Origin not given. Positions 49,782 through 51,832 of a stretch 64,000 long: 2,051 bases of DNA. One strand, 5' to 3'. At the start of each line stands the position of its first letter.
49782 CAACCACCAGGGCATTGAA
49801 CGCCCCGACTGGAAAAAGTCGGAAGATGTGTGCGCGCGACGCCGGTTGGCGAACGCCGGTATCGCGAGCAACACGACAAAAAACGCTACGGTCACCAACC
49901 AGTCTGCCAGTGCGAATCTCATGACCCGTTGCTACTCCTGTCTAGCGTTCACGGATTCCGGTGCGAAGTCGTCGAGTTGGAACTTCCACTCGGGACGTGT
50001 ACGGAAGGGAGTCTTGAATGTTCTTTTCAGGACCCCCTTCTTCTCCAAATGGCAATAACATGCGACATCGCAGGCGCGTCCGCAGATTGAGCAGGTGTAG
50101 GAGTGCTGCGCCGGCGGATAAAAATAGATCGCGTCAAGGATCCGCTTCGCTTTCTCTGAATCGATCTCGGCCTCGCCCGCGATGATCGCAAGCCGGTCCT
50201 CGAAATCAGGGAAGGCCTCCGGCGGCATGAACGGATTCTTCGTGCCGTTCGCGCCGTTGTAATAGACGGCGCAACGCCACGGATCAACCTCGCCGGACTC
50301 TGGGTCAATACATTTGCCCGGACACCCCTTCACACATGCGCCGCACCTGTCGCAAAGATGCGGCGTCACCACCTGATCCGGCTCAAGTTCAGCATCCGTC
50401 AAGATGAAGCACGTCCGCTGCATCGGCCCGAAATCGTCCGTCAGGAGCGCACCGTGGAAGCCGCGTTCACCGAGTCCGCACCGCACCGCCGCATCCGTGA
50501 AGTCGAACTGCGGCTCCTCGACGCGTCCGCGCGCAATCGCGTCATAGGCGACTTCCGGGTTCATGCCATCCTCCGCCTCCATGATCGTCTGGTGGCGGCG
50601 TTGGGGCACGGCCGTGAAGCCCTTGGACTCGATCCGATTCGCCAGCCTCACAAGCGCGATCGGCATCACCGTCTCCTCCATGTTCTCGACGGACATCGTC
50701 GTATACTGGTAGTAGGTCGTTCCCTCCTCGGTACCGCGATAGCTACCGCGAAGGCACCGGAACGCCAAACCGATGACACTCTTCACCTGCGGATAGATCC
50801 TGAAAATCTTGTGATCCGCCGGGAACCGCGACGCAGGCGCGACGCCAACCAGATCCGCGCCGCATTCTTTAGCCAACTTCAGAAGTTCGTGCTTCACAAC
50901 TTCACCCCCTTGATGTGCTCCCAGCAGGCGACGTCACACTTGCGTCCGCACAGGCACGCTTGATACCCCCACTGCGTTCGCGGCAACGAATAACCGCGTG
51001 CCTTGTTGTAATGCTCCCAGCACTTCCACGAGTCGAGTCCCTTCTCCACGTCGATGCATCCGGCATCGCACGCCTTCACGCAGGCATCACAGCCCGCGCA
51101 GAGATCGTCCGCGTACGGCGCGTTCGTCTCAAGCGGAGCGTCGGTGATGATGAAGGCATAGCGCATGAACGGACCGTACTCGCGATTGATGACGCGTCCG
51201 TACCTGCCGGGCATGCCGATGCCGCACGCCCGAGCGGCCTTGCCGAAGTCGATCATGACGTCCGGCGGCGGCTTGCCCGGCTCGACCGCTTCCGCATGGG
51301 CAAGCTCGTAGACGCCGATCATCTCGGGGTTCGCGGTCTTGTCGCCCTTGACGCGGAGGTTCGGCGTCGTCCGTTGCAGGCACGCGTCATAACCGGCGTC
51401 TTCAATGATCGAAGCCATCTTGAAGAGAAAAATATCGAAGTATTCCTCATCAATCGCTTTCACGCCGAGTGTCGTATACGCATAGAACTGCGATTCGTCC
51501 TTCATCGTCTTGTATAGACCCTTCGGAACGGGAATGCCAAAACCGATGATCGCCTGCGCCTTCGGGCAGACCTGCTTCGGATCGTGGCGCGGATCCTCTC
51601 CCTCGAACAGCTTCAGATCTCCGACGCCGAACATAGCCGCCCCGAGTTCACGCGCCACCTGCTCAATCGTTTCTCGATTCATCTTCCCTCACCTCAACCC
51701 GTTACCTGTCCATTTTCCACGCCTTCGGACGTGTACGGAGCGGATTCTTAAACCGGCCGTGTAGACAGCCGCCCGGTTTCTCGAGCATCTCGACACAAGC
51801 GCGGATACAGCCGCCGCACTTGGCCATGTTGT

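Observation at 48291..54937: Operon of three tandem truncated QueG/RdhA-like Fe-S paralogs with a U32-like protein and a Na+/solute symporter, under a divergent XylR-type regulator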

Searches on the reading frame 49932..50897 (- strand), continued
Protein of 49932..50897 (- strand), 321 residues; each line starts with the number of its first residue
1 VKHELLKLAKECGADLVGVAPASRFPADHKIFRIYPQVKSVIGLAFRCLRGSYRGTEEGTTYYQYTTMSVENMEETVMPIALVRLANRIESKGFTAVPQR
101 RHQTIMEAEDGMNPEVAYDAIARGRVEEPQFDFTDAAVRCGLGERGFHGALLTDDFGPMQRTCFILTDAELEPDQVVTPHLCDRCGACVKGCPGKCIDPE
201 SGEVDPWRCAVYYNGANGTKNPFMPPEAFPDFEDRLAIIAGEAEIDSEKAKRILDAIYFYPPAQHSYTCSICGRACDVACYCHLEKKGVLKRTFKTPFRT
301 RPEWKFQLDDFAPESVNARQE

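Call 84: search_protein_representatives(alignment_id=A3)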
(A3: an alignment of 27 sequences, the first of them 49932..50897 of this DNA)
Query: 27 sequences, 312 profile positions. Proteins with E-value up to 0.001 (for the whole library): 6014; up to 1e-10: 1100; up to 1e-30: 171. The best 150 are listed.
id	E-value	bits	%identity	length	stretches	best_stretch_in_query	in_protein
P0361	1.2e-118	412.0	-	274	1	88-312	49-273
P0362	2.2e-114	398.1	-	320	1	2-312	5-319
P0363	2.6e-113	394.6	-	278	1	97-312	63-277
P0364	1.7e-108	378.8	-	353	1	3-308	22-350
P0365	1.6e-106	372.2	-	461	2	3-300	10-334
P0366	1.1e-105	369.5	-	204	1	106-311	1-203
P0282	2.4e-101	355.3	-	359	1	3-307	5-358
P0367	1.1e-97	343.2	-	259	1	111-312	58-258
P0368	8.6e-89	314.0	-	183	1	1-183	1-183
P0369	1.4e-88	313.3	-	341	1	2-307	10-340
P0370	3.1e-88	312.2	-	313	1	5-298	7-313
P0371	1.9e-86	306.3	-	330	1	2-308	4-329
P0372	9.6e-83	294.1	-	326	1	3-292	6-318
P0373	1.6e-82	293.5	-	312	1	2-306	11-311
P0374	2.7e-81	289.4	-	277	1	3-285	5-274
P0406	5.5e-51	189.8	-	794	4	3-210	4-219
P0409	1.6e-50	188.3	-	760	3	3-210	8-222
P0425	6.9e-45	169.8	-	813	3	3-209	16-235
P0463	1.6e-37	145.6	-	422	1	3-200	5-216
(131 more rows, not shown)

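Call 86: find_encoding_contigs(protein=P0406, flank=8000, max_places=3)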
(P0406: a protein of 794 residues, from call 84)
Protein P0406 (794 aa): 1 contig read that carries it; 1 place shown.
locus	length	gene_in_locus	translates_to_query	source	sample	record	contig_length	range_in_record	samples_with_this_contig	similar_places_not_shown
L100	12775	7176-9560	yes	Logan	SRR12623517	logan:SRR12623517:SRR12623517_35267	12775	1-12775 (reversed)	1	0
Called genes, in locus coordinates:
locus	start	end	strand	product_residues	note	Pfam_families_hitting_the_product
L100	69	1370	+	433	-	PF01053:Cys_Met_Meta_PP (weak), PF00155:Aminotran_1_2, PF01041:DegT_DnrJ_EryC1, PF00266:Aminotran_5 (faint)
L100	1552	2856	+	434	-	PF01547:SBP_bac_1, PF13416:SBP_bac_8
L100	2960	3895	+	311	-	PF00528:BPD_transp_1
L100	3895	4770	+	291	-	PF00528:BPD_transp_1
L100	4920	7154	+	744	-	PF00890:FAD_binding_2 (weak), PF01266:DAO (faint), PF12831:FAD_oxidored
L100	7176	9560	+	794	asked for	PF08331:QueG_DUF1730 (faint), PF13183:Fer4_8 (faint), PF00037:Fer4 (faint), PF12837:Fer4_6 (faint), PF13187:Fer4_9 (faint), PF13237:Fer4_10 (faint), PF12838:Fer4_7 (faint), PF13484:Fer4_16 (faint)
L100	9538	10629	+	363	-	-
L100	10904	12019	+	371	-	PF01208:URO-D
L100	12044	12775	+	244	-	?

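Call 88: search_protein_families(library=pfam, proteins=[L100:9538-10629:+, L100:4920-7154:+, L100:10904-12019:+, L100:12044-12775:+, P0406, P0463], max_evalue=0.1)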
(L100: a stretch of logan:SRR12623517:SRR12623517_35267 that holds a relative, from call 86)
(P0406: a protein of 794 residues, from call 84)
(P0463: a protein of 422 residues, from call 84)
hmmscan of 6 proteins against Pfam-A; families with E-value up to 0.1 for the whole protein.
L100:9538-10629:+ (363 aa): 2 families
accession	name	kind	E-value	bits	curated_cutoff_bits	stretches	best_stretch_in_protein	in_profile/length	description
PF13243.12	SQHop_cyclase_C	-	7.3e-05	22.4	26.1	0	276-300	203-227/319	Squalene-hopene cyclase C-terminal domain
PF07678.20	TED_complement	-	0.032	13.8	22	0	281-300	115-297/312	A-macroglobulin TED domain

L100:4920-7154:+ (744 aa): 10 families
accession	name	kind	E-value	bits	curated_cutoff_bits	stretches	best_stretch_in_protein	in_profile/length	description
PF12831.13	FAD_oxidored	-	1e-84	285.7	27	1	4-432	1-416/416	FAD dependent oxidoreductase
PF00890.30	FAD_binding_2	-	6.4e-08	32.6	20.4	1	4-41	1-38/414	FAD binding domain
PF01266.30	DAO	-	9.8e-06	25.7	27.9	1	4-51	1-49/353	FAD dependent oxidoreductase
PF13450.12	NAD_binding_8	-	3.7e-05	24.4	21.9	1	8-44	2-38/68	NAD(P)-binding Rossmann-like domain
PF00754.31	F5_F8_type_C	-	0.00017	22.2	28.2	1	635-739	25-124/127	F5/8 type C domain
PF01134.28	GIDA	-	0.0014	18.2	22.1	1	4-32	1-29/391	Glucose inhibited division protein A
PF07992.20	Pyr_redox_2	-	0.0019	18.1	26.1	1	5-39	145-179/291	Pyridine nucleotide-disulphide oxidoreductase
PF03486.20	HI0933_like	-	0.011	15.7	50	1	4-35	2-33/244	HI0933-like protein Rossmann domain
PF01946.23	Thi4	-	0.012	15.3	26.2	0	2-40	17-56/235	Thi4 family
PF22633.2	F5_F8_type_C_2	-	0.033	15.3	27.8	1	634-720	10-86/91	NedA-like, galactose-binding domain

L100:10904-12019:+ (371 aa): 1 family
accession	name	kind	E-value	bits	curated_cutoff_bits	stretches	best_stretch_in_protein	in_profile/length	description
PF01208.23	URO-D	-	3.3e-16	59.7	23.9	1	150-367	130-345/346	Uroporphyrinogen decarboxylase (URO-D)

L100:12044-12775:+ (244 aa): 2 families
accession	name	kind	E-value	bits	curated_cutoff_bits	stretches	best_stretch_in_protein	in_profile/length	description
PF13484.11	Fer4_16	-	0.025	15.8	30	1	192-214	2-23/66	4Fe-4S double cluster binding domain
PF12838.12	Fer4_7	-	0.031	15.2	27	1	192-214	2-24/52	4Fe-4S dicluster domain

P0406 (794 aa): 10 families
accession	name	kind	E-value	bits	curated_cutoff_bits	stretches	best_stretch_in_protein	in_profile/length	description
PF00037.32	Fer4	-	2.9e-07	30.5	21.1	2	173-190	5-22/24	4Fe-4S binding domain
PF12838.12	Fer4_7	-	1e-06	29.5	27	2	176-218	2-38/52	4Fe-4S dicluster domain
PF13183.11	Fer4_8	-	1.1e-06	29.5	27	2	166-189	46-67/68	4Fe-4S dicluster domain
PF08331.15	QueG_DUF1730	-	1.4e-06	28.6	25.1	0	327-356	3-32/77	Epoxyqueuosine reductase QueG, DUF1730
PF12837.12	Fer4_6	-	5.8e-06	26.5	25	2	173-189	6-22/24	4Fe-4S binding domain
PF13187.11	Fer4_9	-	1.4e-05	25.4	27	2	176-194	2-20/52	4Fe-4S dicluster domain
PF13237.11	Fer4_10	-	4.7e-05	23.7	25.5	2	170-194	3-22/53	4Fe-4S dicluster domain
PF13484.11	Fer4_16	-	6.5e-05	24.1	30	2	176-196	2-21/66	4Fe-4S double cluster binding domain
PF12800.12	Fer4_4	-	0.0067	17.1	24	1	173-188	1-16/17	4Fe-4S binding domain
PF12798.12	Fer4_3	-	0.027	15.7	27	2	678-692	1-15/15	4Fe-4S binding domain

P0463 (422 aa): 3 families
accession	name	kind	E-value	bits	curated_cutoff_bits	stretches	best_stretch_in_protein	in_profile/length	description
PF13187.11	Fer4_9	-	0.0082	16.6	27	1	196-213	35-52/52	4Fe-4S dicluster domain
PF12838.12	Fer4_7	-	0.011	16.6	27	1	198-218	2-22/52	4Fe-4S dicluster domain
PF13484.11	Fer4_16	-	0.088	14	30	1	198-218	2-23/66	4Fe-4S double cluster binding domain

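Call 89: find_encoding_contigs(protein=P0425, flank=8000, max_places=2)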
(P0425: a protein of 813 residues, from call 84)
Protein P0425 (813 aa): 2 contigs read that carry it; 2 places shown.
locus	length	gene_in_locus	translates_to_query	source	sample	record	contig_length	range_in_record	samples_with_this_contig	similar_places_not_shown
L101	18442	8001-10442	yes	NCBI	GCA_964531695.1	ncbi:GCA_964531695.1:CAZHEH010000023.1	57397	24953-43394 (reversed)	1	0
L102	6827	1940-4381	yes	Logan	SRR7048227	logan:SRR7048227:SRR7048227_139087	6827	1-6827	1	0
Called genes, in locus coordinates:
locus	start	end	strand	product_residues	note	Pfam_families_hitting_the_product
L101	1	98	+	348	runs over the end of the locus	PF00356:LacI, PF00532:Peripla_BP_1, PF13377:Peripla_BP_3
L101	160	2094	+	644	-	PF01839:FG-GAP (faint), PF13517:FG-GAP_3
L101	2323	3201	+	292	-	-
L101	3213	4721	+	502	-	-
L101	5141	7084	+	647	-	PF07602:DUF1565 (faint), PF22842:Pel9A-like_beta_helix, PF13229:Beta_helix, PF05048:NosD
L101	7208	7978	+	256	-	PF09339:HTH_IclR, PF01614:IclR_C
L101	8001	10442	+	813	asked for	PF00037:Fer4 (faint), PF13237:Fer4_10 (faint)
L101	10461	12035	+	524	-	-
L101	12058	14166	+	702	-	PF07602:DUF1565 (faint), PF22842:Pel9A-like_beta_helix (weak), PF05048:NosD, PF13229:Beta_helix, PF05048:NosD (weak)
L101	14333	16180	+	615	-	PF12708:Pect-lyase_RHGA_epim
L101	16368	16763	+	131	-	-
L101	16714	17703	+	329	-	-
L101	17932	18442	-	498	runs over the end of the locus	PF00884:Sulfatase, PF01663:Phosphodiest (faint), PF16347:SGSH_C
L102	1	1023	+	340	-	?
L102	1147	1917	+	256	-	PF09339:HTH_IclR, PF01614:IclR_C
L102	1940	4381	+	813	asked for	PF00037:Fer4 (faint), PF13237:Fer4_10 (faint)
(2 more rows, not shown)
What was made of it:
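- The fused relatives sit with a sugar ABC transporter, FAD_oxidored, beta-helix lyase-like proteins and a sulfatase (calls 86, 88, 89).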

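Call 90: find_encoding_contigs(protein=P0409, flank=8000, max_places=2)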
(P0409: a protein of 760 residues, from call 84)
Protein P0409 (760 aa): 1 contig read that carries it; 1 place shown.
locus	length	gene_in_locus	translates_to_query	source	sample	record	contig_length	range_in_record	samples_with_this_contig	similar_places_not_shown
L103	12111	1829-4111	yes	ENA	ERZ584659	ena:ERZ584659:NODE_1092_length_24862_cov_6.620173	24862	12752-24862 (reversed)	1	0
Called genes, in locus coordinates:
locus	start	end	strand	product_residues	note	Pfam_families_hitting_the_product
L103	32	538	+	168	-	-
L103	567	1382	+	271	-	PF00482:T2SSF (weak)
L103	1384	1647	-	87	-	-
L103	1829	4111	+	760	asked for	PF08331:QueG_DUF1730 (faint), PF13183:Fer4_8 (faint), PF13187:Fer4_9 (faint), PF12838:Fer4_7 (weak)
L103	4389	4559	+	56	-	-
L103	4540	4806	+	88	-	PF05016:ParE_toxin, PF15781:ParE-like_toxin (faint)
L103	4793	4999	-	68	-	-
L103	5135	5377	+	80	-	-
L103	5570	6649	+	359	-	-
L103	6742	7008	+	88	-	-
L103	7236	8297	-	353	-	PF08271:Zn_Ribbon_TF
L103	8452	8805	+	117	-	-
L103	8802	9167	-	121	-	-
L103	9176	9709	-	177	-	-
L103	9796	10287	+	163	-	-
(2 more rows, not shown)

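Call 98: search_protein_families(library=padloc, proteins=[window:49932-50897:-], max_evalue=0.01)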
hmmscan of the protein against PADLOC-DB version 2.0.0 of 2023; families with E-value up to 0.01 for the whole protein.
window:49932-50897:- (321 aa): 0 families

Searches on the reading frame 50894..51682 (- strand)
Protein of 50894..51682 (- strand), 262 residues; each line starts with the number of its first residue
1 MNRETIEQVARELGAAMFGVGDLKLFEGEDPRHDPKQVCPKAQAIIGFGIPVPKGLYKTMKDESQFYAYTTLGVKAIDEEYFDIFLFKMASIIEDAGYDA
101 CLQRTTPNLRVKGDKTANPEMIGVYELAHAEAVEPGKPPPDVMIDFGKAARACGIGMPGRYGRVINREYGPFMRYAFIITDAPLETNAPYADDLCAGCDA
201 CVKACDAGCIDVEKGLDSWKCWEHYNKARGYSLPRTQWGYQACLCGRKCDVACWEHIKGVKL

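Call 3: search_protein_families(library=pfam, proteins=[window:50894-51682:-], max_evalue=1)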
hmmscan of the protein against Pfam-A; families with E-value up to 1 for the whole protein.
window:50894-51682:- (262 aa): 3 families
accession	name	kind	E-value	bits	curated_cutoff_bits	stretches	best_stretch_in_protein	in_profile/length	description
PF12800.12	Fer4_4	-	0.02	15.7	24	1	193-205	2-14/17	4Fe-4S binding domain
PF14697.11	Fer4_21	-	0.021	15.4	35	1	186-211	32-58/59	4Fe-4S dicluster domain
PF00037.32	Fer4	-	0.91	9.9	21.1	1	193-210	6-23/24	4Fe-4S binding domain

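Call 4: search_protein_families(library=ncbifam, proteins=[window:50894-51682:-], max_evalue=1)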
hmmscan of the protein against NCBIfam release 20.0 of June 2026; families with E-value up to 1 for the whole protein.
window:50894-51682:- (262 aa): 16 families
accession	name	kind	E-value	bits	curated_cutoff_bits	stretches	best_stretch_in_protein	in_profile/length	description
TIGR00276.1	TIGR00276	equivalog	1e-13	51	200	1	149-222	136-208/337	tRNA epoxyqueuosine(34) reductase QueG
TIGR02486.1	RDH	subfamily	6.3e-09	36.1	160.35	1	150-246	157-259/314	reductive dehalogenase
TIGR01944.1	rnfB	subfamily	0.00013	21.6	68.7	1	192-228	142-178/190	RnfABCDGE type electron transport complex subunit B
NF003475.0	PRK05113.1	equivalog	0.00063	19.6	203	1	192-223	142-173/190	electron transport complex subunit RsxB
NF038196.1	ferrodoxin_EFR1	subfamily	0.0016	18.5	75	1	184-220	175-211/242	EFR1 family ferrodoxin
NF005415.0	PRK06991.1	equivalog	0.0023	17.6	281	1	192-227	114-149/284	electron transport complex subunit RsxB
NF043069.1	T4HPD_activ_SAM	equivalog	0.034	13.5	425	1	188-215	46-73/299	trans-4-hydroxy-L-proline dehydratase activase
NF006221.0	PRK08348.1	subfamily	0.048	13.3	124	1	189-212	40-63/136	NADH-plastoquinone oxidoreductase subunit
TIGR03224.1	benzo_boxA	equivalog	0.058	12.3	459.2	1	192-220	38-66/411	benzoyl-CoA 2,3-epoxidase subunit BoxA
TIGR04041.1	activase_YjjW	hypoth_equivalog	0.075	12.4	250.2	1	189-220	37-68/276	YjjW family glycine radical enzyme activase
NF004914.0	PRK06273.1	equivalog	0.078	12.8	163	1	184-229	42-86/167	ferredoxin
NF005506.0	PRK07118.1-5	equivalog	0.082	12.3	388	1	192-253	169-228/279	Fe-S cluster domain-containing protein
NF006446.0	PRK08764.1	equivalog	0.37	10.7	220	1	193-213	116-136/139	Rnf electron transport complex subunit RnfB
NF009945.0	PRK13409.1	equivalog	0.4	9.3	469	1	187-212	43-68/592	ribosome biogenesis/translation initiation ATPase RLI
TIGR01971.1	NuoI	subfamily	0.61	9.7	113.05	0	191-253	40-93/121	NADH-quinone oxidoreductase, chain I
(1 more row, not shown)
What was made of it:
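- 50894..51682 (-): g3: the shortest and most divergent RdhA/QueG-fold paralog. It keeps all eight cluster Cys. TIGR00276 1e-13 (51 bits against a cut-off of 200) and TIGR02486 6.3e-9 (call 4).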

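Call 98: search_protein_families(library=padloc, proteins=[window:50894-51682:-], max_evalue=0.01)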
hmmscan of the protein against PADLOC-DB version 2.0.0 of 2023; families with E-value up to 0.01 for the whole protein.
window:50894-51682:- (262 aa): 0 families
